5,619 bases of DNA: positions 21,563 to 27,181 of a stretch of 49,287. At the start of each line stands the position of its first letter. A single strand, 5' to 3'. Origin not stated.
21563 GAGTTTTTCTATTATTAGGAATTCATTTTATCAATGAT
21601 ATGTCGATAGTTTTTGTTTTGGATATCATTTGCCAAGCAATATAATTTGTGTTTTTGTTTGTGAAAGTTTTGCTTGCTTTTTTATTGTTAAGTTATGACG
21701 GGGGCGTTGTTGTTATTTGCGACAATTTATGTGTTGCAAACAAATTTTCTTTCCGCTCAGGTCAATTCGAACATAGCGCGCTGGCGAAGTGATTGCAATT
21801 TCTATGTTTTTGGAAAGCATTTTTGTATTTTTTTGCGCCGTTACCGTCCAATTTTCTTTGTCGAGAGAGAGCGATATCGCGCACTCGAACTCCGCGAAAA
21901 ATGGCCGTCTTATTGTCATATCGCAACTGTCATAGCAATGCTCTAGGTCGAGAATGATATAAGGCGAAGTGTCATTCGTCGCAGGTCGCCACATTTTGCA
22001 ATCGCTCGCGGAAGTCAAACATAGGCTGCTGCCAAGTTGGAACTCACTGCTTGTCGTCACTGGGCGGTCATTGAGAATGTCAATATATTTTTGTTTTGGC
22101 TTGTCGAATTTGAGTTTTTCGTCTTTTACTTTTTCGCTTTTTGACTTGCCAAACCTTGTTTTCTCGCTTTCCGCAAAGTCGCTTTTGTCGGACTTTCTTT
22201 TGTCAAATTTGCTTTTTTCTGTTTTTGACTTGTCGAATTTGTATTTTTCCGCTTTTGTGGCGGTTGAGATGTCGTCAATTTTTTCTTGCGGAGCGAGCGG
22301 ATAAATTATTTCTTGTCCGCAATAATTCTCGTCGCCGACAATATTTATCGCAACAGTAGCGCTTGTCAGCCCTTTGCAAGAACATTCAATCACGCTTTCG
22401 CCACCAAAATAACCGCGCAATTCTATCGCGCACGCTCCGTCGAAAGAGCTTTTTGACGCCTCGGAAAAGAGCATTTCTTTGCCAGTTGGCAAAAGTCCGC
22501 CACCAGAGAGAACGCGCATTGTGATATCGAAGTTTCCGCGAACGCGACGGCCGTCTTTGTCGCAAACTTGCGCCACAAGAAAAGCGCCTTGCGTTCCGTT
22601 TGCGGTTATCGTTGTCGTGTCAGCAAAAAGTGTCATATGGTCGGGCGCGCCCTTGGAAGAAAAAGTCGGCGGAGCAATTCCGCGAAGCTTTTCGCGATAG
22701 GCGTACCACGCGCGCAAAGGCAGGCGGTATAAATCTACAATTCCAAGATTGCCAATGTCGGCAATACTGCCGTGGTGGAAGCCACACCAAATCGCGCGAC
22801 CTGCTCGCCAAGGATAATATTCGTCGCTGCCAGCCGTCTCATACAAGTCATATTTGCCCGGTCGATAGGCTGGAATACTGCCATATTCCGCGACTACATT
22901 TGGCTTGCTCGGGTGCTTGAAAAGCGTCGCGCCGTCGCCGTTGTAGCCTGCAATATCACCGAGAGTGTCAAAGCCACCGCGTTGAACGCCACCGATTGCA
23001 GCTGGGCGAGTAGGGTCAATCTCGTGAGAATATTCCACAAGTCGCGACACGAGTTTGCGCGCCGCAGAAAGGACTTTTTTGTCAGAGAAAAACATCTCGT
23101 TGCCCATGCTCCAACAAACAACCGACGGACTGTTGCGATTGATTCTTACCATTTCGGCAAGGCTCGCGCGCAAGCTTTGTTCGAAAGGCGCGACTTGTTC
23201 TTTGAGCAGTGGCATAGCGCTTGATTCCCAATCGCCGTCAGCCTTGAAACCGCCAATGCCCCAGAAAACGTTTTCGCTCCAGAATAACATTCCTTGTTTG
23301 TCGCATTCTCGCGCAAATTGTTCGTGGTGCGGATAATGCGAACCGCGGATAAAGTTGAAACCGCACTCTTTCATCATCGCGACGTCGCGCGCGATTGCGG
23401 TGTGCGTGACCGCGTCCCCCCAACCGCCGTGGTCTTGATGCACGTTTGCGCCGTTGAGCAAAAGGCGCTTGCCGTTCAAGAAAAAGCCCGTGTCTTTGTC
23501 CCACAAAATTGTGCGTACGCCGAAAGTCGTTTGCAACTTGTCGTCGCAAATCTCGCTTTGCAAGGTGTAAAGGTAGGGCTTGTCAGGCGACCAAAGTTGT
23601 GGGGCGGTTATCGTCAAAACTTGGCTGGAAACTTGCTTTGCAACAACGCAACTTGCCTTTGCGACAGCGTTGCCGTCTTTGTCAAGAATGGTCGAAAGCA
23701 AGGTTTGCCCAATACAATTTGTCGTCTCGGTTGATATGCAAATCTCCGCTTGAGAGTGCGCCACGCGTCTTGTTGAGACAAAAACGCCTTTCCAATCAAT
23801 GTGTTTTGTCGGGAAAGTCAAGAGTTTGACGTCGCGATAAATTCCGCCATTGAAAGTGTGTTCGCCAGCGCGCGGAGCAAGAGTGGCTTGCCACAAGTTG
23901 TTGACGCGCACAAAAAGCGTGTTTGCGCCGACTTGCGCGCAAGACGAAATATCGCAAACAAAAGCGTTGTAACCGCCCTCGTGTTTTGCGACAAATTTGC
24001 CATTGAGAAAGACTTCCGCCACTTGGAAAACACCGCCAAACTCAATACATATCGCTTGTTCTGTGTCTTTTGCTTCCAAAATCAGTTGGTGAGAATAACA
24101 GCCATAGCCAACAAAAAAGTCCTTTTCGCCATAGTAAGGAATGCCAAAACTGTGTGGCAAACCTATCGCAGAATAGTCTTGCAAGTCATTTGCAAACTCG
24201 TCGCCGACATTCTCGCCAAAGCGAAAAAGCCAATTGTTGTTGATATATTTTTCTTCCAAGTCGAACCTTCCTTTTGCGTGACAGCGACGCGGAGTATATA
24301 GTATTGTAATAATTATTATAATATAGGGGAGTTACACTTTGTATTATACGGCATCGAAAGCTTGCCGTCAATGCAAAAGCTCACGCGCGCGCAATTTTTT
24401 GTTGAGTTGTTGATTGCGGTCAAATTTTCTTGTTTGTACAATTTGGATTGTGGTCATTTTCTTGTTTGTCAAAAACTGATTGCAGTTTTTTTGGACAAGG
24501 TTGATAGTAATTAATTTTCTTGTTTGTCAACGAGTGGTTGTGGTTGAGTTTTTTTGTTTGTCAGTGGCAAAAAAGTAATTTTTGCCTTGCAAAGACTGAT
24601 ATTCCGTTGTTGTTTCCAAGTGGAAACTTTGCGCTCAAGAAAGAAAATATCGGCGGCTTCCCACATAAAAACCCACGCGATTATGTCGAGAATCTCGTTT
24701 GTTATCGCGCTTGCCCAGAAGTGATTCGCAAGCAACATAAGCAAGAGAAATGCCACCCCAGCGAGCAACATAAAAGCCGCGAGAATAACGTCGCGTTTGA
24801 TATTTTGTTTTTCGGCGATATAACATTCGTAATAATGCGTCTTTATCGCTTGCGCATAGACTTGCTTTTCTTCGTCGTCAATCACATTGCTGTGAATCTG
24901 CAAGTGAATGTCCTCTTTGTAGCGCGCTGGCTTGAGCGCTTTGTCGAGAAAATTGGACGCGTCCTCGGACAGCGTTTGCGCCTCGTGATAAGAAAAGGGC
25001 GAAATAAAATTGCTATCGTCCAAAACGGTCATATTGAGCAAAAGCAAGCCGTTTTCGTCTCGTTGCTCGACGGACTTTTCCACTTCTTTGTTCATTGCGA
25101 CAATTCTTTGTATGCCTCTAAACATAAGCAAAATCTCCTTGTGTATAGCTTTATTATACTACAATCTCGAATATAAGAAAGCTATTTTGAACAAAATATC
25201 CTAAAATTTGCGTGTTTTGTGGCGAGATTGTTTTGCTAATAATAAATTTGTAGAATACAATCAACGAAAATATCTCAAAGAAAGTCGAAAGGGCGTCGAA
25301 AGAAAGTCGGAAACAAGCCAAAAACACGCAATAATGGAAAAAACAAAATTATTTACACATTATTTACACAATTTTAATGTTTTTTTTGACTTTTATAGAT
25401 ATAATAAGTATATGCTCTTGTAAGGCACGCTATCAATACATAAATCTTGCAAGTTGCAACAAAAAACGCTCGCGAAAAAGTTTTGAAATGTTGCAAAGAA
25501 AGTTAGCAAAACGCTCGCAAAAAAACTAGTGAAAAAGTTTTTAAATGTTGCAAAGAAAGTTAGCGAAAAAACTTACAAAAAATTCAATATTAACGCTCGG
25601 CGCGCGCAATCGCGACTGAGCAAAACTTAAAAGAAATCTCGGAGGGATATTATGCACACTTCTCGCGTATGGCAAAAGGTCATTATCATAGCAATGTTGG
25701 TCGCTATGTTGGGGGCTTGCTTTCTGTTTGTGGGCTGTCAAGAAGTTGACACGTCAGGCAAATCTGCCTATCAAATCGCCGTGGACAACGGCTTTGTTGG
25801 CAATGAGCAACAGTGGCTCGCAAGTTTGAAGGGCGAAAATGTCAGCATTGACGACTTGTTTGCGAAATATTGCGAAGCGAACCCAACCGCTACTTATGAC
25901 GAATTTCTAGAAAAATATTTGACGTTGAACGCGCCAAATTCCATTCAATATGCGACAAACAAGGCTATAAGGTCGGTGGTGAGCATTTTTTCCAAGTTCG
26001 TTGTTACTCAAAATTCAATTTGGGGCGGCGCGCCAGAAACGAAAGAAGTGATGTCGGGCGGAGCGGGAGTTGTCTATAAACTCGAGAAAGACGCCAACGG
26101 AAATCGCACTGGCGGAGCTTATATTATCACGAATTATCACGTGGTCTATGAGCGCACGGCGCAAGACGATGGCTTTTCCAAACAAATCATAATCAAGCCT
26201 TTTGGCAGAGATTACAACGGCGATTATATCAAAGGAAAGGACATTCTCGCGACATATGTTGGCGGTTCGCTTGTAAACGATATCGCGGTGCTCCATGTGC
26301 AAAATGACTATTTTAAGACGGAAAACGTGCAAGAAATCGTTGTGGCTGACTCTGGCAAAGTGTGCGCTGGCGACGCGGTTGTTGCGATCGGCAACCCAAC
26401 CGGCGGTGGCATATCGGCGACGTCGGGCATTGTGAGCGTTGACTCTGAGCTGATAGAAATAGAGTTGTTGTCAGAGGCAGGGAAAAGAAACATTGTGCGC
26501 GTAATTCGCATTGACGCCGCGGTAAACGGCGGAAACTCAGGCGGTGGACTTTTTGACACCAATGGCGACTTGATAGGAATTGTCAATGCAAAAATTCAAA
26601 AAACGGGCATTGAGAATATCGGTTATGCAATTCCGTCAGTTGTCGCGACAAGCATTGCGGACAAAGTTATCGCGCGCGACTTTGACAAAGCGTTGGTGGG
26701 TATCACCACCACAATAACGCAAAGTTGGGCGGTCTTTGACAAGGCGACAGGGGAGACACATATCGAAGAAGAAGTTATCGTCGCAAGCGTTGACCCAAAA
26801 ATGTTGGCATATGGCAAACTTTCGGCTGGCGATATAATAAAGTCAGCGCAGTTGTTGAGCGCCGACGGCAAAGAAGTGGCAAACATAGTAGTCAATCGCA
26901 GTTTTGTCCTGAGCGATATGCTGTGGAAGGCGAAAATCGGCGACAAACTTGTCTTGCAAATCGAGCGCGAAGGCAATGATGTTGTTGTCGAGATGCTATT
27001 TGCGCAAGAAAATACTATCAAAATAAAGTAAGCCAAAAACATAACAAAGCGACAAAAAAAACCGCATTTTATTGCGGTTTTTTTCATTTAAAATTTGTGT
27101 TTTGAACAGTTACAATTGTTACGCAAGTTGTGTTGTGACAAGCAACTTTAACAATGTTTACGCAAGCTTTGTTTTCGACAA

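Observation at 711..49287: Stop-codon-anchored degenerate duplications recur downstream of many genes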

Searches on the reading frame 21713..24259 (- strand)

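Call 10: search_protein_families(library=pfam, proteins=[window:21713-24259:-], max_evalue=0.01)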
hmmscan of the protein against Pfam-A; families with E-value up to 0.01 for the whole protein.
window:21713-24259:- (848 aa): 5 families
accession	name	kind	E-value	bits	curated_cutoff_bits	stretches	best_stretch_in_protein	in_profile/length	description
PF02836.23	Glyco_hydro_2_C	-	2.4e-28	99.6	21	1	255-461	4-212/302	Glycosyl hydrolases family 2, TIM barrel domain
PF02837.24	Glyco_hydro_2_N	-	1.5e-14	54.7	28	1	18-150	19-169/169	Glycosyl hydrolases family 2, sugar binding domain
PF00703.27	Glyco_hydro_2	-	3.5e-10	41.1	23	1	159-249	6-109/109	Glycosyl hydrolases family 2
PF18565.7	Glyco_hydro2_C5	-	6.7e-08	32.8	32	1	543-636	2-102/103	Glycoside hydrolase family 2 C-terminal domain 5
PF22666.2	Glyco_hydro_2_N2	-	3.6e-07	30.9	27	1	55-128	52-126/167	Glycosyl hydrolase 2 galactose-binding domain-like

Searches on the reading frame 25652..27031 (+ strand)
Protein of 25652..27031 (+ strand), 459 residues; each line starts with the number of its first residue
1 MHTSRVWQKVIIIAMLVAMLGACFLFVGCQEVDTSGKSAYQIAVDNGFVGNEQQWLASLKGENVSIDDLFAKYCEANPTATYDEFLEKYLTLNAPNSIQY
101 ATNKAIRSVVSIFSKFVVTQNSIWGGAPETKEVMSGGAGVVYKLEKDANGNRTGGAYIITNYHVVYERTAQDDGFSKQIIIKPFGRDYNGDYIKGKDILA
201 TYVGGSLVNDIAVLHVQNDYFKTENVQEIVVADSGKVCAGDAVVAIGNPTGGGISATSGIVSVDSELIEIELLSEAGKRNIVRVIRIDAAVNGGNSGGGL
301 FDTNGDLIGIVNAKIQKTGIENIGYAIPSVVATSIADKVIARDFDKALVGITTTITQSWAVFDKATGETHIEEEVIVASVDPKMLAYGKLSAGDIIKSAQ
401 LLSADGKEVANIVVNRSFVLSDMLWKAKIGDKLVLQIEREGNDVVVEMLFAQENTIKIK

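Call 10: search_protein_families(library=pfam, proteins=[window:25652-27031:+], max_evalue=0.01)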
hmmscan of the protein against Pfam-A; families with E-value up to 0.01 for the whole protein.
window:25652-27031:+ (459 aa): 3 families
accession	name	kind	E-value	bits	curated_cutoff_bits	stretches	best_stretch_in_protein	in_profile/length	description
PF13365.12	Trypsin_2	-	1.9e-17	64.7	27.6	1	152-310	10-144/144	Trypsin-like peptidase domain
PF00089.32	Trypsin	-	3e-14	53.8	20.6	1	155-329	34-213/220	Trypsin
PF13180.12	PDZ_2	-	0.0002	22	27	1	372-446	11-76/80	PDZ domain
